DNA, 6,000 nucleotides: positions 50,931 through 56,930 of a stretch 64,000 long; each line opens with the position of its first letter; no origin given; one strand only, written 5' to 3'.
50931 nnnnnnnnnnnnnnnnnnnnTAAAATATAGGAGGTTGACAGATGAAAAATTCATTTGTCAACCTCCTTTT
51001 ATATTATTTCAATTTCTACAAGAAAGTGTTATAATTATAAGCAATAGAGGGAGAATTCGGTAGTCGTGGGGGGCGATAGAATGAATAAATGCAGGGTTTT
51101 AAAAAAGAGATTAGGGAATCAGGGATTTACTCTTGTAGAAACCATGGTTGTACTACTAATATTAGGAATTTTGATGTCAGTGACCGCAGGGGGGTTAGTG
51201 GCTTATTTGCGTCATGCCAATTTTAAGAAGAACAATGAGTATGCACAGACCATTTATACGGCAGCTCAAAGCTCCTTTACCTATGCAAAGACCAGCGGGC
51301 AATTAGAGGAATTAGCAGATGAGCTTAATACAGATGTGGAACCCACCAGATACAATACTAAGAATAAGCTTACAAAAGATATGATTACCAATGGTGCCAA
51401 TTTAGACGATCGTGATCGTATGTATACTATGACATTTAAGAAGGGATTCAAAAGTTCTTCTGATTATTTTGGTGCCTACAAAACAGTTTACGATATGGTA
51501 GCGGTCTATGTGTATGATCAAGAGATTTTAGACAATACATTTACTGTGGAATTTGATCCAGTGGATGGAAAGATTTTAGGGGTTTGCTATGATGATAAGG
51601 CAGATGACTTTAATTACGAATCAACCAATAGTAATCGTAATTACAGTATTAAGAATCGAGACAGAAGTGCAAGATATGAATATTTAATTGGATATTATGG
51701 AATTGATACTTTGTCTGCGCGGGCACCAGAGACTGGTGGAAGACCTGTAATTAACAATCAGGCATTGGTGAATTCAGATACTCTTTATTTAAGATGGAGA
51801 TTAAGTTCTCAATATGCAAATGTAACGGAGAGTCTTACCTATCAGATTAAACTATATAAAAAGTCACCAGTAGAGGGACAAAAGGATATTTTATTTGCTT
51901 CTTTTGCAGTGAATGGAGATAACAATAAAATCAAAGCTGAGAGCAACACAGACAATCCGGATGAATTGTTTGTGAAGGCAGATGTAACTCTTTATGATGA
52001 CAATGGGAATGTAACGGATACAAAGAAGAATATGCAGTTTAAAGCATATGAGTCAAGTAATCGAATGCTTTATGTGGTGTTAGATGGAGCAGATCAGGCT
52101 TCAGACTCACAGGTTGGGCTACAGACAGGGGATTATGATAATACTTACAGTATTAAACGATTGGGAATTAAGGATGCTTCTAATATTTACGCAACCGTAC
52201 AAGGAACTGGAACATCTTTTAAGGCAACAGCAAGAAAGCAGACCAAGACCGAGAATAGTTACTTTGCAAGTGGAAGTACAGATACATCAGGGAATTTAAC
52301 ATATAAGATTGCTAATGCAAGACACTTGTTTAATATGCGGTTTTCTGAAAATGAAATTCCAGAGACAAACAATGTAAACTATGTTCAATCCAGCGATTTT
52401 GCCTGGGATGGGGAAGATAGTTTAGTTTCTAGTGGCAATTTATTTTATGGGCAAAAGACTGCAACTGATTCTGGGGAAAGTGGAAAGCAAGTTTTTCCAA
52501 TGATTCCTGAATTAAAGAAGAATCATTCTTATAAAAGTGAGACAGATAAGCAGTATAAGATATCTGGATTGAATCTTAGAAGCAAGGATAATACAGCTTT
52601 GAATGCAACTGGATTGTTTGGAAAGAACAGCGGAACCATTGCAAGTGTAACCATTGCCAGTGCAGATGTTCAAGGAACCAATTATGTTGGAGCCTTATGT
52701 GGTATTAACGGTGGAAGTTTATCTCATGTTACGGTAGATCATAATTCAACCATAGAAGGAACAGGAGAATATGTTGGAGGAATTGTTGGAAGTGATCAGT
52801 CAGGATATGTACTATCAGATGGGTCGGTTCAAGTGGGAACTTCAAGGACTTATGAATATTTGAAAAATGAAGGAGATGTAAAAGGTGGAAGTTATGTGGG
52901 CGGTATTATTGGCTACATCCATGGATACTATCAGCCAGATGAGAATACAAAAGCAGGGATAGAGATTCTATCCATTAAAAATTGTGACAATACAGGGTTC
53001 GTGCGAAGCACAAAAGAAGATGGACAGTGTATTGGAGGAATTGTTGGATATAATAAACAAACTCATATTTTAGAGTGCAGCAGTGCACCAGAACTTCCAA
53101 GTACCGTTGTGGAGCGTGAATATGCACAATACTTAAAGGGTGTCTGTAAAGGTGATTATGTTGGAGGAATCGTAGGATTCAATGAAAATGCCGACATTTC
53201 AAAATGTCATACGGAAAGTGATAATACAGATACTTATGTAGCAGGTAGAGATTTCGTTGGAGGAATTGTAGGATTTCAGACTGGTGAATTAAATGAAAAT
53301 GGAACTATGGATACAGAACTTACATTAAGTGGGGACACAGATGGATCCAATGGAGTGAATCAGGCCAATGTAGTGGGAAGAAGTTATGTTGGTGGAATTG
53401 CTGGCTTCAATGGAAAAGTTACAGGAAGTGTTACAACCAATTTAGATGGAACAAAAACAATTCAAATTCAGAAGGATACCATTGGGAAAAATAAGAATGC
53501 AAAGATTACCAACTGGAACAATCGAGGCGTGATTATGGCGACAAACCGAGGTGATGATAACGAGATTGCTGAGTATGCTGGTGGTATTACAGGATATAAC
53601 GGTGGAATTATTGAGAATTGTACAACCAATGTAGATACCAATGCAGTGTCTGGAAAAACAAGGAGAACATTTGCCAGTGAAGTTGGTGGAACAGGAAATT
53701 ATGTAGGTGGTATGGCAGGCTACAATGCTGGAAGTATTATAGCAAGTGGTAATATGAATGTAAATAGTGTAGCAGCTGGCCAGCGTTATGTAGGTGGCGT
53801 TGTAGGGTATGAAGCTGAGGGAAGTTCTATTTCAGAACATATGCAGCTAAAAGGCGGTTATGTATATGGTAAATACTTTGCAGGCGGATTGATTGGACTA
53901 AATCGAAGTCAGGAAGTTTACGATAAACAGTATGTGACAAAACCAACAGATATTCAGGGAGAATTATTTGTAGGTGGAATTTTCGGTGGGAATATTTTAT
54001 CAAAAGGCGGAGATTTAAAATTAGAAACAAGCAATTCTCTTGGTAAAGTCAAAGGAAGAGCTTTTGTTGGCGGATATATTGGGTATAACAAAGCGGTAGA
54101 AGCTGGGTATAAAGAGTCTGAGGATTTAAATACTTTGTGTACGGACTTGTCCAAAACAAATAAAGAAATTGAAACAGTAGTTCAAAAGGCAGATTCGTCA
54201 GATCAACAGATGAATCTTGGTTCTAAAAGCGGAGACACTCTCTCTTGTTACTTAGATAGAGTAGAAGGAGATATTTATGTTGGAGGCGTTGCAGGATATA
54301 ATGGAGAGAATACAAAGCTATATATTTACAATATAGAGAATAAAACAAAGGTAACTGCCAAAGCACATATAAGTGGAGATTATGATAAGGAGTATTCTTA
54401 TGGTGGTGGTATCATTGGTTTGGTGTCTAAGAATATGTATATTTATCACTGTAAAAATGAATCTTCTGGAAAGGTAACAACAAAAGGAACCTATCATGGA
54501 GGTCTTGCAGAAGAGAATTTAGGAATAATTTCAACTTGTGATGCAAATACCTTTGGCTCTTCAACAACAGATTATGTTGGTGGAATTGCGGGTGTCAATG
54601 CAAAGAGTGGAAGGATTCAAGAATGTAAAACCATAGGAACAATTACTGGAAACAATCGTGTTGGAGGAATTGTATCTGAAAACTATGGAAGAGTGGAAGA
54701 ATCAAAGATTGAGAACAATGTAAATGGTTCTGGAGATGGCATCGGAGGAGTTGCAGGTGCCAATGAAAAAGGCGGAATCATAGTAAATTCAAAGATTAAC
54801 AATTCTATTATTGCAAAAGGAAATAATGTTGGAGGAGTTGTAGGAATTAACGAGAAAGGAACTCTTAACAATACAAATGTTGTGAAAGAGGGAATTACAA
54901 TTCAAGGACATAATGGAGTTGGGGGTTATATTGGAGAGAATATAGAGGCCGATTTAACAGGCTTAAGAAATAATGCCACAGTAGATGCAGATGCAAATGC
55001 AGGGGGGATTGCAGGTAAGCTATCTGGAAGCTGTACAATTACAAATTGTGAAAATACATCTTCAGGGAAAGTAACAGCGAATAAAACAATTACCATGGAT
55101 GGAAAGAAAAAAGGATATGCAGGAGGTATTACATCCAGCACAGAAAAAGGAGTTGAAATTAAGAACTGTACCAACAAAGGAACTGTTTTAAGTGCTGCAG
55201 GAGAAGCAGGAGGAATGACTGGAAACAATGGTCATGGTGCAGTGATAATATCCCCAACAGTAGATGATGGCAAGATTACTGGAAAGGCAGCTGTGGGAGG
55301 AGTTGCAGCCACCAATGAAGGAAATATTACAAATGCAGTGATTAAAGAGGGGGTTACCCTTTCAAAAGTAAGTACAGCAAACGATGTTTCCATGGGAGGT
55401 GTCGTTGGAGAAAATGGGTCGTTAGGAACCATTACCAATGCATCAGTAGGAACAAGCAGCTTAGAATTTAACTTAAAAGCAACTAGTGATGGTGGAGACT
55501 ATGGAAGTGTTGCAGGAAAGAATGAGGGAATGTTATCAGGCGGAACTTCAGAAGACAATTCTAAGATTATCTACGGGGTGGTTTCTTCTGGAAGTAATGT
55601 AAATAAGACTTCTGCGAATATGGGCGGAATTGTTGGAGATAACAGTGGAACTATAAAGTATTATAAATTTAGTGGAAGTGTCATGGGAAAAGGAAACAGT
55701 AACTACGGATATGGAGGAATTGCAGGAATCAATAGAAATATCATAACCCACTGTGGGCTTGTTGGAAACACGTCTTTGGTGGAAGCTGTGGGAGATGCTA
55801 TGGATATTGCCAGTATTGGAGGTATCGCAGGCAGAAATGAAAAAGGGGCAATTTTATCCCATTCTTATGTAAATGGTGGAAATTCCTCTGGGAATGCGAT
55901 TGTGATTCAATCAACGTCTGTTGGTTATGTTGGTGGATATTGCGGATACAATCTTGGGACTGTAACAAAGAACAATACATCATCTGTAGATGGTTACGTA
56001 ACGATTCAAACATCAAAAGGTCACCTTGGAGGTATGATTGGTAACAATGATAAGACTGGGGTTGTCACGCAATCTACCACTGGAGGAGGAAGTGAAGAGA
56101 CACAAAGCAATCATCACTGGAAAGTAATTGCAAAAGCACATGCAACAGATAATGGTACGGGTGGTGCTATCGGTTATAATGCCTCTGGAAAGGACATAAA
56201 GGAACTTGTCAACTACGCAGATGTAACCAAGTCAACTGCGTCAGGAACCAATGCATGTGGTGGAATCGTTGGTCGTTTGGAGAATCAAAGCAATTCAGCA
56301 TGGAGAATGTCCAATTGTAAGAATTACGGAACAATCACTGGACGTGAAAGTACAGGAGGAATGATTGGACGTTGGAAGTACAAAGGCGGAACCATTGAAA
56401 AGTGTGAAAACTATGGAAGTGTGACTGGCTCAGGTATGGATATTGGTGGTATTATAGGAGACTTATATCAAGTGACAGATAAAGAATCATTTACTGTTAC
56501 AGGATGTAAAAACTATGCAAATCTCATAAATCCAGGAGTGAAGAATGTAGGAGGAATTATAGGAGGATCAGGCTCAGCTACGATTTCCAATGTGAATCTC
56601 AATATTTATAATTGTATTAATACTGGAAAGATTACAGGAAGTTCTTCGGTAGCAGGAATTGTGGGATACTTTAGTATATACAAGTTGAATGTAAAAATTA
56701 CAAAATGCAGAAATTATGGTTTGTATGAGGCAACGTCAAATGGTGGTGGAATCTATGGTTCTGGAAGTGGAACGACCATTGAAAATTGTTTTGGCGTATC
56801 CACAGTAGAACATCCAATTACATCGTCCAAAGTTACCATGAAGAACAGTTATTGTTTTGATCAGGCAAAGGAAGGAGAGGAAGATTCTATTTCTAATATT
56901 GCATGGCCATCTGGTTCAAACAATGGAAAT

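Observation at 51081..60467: A ~3,100-aa pilin: giant GLUG-repeat adhesin built on a type IV pilin N-terminus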

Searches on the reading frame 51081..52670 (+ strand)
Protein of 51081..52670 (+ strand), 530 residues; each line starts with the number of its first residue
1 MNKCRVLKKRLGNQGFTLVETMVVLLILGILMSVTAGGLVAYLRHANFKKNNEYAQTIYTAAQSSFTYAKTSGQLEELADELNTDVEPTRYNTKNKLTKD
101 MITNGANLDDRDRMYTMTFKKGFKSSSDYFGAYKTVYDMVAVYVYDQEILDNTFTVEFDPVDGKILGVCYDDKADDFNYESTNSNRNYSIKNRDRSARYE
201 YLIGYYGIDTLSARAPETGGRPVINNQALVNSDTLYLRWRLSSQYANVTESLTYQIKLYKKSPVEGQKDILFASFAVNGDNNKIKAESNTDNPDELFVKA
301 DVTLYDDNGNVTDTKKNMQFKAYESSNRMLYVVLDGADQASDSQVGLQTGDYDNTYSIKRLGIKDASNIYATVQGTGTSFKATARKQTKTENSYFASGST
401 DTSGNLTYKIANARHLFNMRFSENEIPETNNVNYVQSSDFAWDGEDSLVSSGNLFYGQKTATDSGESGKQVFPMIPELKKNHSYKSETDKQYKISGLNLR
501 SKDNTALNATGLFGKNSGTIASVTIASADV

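Call 9: search_protein_families(library=pfam, proteins=[window:51081-52580:+], max_evalue=1)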
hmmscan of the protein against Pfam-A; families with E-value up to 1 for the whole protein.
window:51081-52580:+ (500 aa): 2 families
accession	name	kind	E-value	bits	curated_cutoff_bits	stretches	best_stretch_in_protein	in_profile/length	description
PF07963.17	N_methyl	-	5.3e-07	29.4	21.2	1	13-34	4-25/27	Prokaryotic N-terminal methylation motif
PF23973.1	DUF7299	-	0.1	13.1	27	0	22-83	4-62/77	Family of unknown function (DUF7299)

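Call 32: search_solved_structures(query=window:51081-52670:+, max_evalue=1)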
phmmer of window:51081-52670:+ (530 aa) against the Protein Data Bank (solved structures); distinct sequences matched with E-value up to 1: 18.
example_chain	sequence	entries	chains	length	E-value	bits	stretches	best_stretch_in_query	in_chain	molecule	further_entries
7tgg_A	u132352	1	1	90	0.0054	19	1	6-68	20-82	Geopilin domain 1 protein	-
9egp_A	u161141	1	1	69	0.021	17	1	7-46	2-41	Geopilin domain 1 protein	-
1ys5_A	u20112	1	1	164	0.13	14.4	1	373-459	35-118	lipoprotein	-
9laa_A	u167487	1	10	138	0.16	14.1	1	8-42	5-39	Type IV pilin protein PilA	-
4aye_C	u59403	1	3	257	0.26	13.4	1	373-460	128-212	FACTOR H BINDING PROTEIN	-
3kvd_D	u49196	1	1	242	0.27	13.4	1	373-459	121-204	Lipoprotein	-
5nqz_A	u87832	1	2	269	0.27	13.3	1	373-459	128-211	Factor H binding protein,Major outer membrane protein P.IA,Factor H binding protein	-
6xzw_D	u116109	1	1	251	0.29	13.3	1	373-459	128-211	Lipoprot_C domain-containing protein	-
2w80_C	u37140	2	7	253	0.29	13.2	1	373-459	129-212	FACTOR H BINDING PROTEIN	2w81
2ypv_A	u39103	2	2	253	0.29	13.2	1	373-459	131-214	LIPOPROTEIN | Factor H binding protein variant B24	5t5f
2kc0_A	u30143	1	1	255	0.3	13.2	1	373-459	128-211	lipoprotein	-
4ayd_C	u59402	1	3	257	0.3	13.2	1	373-459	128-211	FACTOR H BINDING PROTEIN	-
5o14_A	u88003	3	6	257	0.3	13.2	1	373-459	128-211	Factor H binding protein variant 1.1 | Factor H-binding protein | Factor H binding protein, sequence variant ID 1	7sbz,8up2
7ket_C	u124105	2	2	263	0.32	13.1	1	373-459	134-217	Factor H binding protein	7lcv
8tj2_C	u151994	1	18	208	0.32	13.1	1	16-80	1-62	Type IV major pilin protein PilA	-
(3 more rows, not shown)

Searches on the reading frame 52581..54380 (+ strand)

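Call 9: search_protein_families(library=pfam, proteins=[window:52581-54380:+], max_evalue=1)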
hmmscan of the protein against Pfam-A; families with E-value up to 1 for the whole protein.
window:52581-54380:+ (600 aa): 1 family
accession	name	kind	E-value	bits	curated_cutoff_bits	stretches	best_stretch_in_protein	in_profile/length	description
PF07581.17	Glug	-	5.1e-10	39.5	20.5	3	193-210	4-22/28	The GLUG motif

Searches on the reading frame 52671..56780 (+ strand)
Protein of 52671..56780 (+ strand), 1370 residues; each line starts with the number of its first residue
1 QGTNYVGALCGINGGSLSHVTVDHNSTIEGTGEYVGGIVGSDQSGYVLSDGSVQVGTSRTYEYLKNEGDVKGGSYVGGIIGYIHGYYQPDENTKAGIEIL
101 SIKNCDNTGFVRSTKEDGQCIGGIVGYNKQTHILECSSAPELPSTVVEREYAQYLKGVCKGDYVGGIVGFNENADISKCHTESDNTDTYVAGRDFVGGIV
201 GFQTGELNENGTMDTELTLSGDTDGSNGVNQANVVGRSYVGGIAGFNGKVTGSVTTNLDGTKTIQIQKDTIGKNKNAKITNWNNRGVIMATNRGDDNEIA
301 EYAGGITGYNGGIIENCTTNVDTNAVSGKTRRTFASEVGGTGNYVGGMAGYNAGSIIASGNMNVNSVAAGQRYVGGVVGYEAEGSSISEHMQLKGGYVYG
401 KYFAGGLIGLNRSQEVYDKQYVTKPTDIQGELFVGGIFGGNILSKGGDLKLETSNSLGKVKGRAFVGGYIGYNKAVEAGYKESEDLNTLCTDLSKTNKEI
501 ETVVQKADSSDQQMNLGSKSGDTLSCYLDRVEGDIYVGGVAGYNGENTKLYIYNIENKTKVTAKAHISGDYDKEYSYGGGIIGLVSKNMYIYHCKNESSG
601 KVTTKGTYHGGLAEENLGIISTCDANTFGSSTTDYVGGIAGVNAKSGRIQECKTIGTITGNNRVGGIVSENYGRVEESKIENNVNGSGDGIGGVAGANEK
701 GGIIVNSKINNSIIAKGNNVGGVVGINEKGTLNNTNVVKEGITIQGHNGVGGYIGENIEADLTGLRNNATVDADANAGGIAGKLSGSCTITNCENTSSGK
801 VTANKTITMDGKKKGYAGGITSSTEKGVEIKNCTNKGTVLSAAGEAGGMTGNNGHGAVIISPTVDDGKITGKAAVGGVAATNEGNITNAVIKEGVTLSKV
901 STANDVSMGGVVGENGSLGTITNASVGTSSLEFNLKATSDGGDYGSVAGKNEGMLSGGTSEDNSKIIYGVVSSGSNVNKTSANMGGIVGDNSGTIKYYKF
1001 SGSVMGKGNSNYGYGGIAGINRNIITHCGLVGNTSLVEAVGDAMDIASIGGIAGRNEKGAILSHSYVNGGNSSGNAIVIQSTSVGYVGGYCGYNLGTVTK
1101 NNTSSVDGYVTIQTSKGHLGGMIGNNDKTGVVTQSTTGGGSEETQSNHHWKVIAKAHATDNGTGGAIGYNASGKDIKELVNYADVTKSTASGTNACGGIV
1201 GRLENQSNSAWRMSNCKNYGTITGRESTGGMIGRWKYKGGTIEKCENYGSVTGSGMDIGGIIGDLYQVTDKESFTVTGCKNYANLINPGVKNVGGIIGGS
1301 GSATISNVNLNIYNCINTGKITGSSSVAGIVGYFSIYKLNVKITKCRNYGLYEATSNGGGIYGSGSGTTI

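Call 30: search_solved_structures(query=window:52671-56780:+, max_evalue=1)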
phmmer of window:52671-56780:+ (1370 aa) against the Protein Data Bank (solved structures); distinct sequences matched with E-value up to 1: 0.

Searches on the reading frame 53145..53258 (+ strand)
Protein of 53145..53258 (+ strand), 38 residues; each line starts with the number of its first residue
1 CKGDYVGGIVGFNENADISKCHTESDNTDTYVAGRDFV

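Call 84: search_solved_structures(query=A7, max_evalue=10)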
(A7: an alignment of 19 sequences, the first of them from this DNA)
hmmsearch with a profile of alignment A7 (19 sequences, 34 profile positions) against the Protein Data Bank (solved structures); distinct sequences matched with E-value up to 10: 0.

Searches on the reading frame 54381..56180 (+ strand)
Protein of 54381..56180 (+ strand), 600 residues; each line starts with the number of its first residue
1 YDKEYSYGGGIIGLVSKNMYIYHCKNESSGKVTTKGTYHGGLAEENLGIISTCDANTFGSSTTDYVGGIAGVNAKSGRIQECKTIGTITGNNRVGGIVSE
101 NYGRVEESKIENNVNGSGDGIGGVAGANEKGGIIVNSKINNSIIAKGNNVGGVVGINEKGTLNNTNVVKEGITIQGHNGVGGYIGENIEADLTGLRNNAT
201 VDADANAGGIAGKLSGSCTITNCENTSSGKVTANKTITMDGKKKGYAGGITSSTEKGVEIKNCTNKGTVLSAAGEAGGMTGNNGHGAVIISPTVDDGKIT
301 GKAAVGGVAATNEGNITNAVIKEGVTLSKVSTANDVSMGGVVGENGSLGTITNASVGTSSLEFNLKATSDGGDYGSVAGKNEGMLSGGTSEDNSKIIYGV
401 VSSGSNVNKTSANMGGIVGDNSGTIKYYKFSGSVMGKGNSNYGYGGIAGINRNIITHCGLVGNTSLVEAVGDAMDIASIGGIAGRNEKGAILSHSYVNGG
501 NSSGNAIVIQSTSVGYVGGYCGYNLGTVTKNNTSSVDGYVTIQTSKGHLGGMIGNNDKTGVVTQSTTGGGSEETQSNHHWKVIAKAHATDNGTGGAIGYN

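Call 9: search_protein_families(library=pfam, proteins=[window:54381-56180:+], max_evalue=1)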
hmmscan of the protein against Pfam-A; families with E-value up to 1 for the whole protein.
window:54381-56180:+ (600 aa): 2 families
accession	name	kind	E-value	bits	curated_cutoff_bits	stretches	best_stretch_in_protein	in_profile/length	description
PF07581.17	Glug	-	0.24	12.3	20.5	3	206-227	4-25/28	The GLUG motif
PF11345.13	DUF3147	-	0.39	11.5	23.6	1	287-356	11-80/111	Protein of unknown function (DUF3147)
